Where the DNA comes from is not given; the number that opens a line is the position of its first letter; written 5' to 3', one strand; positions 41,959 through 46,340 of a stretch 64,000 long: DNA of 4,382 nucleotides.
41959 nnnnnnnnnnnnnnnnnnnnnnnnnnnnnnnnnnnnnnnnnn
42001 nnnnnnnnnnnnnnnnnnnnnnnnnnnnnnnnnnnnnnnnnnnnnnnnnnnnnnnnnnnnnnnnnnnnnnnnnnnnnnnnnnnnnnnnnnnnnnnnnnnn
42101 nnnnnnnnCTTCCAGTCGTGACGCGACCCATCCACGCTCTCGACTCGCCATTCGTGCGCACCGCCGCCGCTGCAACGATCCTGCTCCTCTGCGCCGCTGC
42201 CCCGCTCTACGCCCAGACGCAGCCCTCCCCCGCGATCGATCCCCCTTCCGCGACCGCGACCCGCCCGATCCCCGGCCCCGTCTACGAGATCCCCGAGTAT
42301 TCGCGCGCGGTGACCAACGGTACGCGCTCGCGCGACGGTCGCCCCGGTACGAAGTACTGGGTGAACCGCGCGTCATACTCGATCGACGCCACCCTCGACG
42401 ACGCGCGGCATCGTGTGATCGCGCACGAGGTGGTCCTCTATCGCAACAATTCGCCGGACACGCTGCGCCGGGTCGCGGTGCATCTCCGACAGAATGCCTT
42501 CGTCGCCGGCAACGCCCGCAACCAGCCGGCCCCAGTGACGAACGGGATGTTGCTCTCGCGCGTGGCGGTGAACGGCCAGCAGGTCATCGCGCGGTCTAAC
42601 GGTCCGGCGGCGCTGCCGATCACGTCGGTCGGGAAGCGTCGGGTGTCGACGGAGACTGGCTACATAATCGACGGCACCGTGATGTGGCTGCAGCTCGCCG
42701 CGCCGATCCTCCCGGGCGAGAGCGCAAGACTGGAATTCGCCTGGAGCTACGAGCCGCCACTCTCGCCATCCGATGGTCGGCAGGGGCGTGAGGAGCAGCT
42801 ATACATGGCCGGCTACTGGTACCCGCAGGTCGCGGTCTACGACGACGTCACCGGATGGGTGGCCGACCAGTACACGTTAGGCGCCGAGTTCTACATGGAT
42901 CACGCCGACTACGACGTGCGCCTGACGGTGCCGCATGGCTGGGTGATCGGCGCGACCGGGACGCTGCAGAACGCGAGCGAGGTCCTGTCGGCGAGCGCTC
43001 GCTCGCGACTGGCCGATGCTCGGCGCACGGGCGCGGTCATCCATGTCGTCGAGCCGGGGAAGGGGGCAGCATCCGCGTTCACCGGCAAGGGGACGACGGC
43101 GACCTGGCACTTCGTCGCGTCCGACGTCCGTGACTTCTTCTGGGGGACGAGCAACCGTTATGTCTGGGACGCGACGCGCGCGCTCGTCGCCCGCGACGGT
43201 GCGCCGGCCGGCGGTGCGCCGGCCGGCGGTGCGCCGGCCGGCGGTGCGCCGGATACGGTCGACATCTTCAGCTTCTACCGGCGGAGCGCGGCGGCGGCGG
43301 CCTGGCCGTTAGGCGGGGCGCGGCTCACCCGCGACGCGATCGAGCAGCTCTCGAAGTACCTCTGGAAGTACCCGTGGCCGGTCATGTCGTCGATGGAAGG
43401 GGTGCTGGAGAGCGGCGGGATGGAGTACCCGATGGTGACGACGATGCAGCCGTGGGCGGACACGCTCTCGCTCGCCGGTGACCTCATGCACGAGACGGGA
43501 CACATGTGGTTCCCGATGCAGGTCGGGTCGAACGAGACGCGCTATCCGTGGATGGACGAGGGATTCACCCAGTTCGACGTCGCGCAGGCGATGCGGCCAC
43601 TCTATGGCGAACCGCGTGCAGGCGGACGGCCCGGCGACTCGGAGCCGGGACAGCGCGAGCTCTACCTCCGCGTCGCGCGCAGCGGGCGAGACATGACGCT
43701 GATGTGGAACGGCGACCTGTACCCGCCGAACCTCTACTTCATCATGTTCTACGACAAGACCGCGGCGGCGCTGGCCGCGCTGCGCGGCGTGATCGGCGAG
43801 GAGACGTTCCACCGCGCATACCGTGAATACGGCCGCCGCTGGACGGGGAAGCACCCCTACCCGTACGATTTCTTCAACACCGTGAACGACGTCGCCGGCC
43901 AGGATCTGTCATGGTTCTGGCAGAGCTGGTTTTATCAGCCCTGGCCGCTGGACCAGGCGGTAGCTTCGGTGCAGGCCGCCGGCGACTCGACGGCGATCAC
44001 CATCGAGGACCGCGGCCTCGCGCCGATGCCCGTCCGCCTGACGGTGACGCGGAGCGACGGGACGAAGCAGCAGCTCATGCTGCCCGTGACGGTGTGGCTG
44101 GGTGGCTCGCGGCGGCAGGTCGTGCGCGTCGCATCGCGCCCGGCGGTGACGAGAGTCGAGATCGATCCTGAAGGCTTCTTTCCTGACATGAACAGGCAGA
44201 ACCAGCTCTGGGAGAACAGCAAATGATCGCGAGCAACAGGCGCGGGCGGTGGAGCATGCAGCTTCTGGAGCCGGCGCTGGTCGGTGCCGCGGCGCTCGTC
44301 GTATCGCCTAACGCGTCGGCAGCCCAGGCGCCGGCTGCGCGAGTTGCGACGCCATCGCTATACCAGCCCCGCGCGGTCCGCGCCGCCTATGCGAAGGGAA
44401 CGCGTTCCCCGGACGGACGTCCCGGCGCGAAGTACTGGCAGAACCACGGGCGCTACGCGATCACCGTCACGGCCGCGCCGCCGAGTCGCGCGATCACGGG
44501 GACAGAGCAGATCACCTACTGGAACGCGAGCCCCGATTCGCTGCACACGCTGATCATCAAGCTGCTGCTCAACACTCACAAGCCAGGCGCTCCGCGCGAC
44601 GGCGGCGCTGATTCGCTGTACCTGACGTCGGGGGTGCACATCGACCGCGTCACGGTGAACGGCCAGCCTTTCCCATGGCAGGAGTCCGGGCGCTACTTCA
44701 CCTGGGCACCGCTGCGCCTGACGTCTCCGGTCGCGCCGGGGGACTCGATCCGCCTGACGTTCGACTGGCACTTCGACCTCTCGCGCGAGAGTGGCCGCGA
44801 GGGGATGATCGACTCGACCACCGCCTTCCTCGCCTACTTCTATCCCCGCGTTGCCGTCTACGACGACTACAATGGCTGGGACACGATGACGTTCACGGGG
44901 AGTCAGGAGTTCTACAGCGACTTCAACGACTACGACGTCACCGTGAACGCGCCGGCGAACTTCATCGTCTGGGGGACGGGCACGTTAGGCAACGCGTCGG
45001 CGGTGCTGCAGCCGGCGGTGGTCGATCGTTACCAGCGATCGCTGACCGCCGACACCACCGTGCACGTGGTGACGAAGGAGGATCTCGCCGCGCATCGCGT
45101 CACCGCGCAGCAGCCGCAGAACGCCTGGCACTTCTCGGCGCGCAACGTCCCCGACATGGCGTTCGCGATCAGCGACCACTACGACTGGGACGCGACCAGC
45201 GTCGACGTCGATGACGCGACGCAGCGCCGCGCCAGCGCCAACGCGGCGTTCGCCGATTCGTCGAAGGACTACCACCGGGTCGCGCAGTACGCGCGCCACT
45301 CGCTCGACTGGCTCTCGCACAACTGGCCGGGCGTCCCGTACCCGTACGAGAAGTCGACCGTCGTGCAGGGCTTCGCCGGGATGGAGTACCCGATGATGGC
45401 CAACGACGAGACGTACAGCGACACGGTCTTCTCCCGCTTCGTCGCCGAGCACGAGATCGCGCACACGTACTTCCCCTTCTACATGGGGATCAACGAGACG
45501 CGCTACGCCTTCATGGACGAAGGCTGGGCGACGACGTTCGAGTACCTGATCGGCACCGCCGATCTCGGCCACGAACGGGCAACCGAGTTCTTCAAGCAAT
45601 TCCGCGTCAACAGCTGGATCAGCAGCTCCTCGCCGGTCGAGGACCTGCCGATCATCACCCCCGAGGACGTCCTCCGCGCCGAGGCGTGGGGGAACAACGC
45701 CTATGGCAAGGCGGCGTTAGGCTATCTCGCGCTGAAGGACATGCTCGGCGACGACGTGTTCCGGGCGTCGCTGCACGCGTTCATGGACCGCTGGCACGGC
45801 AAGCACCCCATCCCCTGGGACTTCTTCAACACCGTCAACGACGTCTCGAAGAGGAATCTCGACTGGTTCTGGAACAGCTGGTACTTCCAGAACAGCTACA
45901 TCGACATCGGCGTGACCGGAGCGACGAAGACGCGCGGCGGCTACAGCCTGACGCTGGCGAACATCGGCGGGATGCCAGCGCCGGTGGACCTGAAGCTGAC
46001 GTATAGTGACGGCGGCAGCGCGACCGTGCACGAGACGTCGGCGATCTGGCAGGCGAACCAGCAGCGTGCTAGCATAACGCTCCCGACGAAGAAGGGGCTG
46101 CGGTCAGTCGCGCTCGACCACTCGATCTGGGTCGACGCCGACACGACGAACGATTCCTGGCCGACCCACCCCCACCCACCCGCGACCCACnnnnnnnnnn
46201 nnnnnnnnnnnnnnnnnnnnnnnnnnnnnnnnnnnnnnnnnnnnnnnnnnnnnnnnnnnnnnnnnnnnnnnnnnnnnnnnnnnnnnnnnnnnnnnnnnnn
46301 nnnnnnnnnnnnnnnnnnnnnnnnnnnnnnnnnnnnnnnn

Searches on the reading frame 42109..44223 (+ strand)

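Call 41: search_protein_families(library=pfam, proteins=[window:42109-44223:+], max_evalue=0.00001)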
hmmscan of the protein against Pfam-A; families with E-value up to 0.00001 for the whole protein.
window:42109-44223:+ (705 aa): 1 family
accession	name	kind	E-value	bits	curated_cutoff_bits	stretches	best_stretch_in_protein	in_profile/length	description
PF01433.26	Peptidase_M1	-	5.3e-11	43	27.7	1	452-607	64-218/218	Peptidase family M1 domain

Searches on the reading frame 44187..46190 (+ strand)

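Call 41: search_protein_families(library=pfam, proteins=[window:44187-46190:+], max_evalue=0.00001)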
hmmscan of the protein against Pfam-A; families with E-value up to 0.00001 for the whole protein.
window:44187-46190:+ (668 aa): 1 family
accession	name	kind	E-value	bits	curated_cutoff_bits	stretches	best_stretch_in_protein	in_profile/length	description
PF01433.26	Peptidase_M1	-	9.5e-11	42.1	27.7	1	418-565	69-218/218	Peptidase family M1 domain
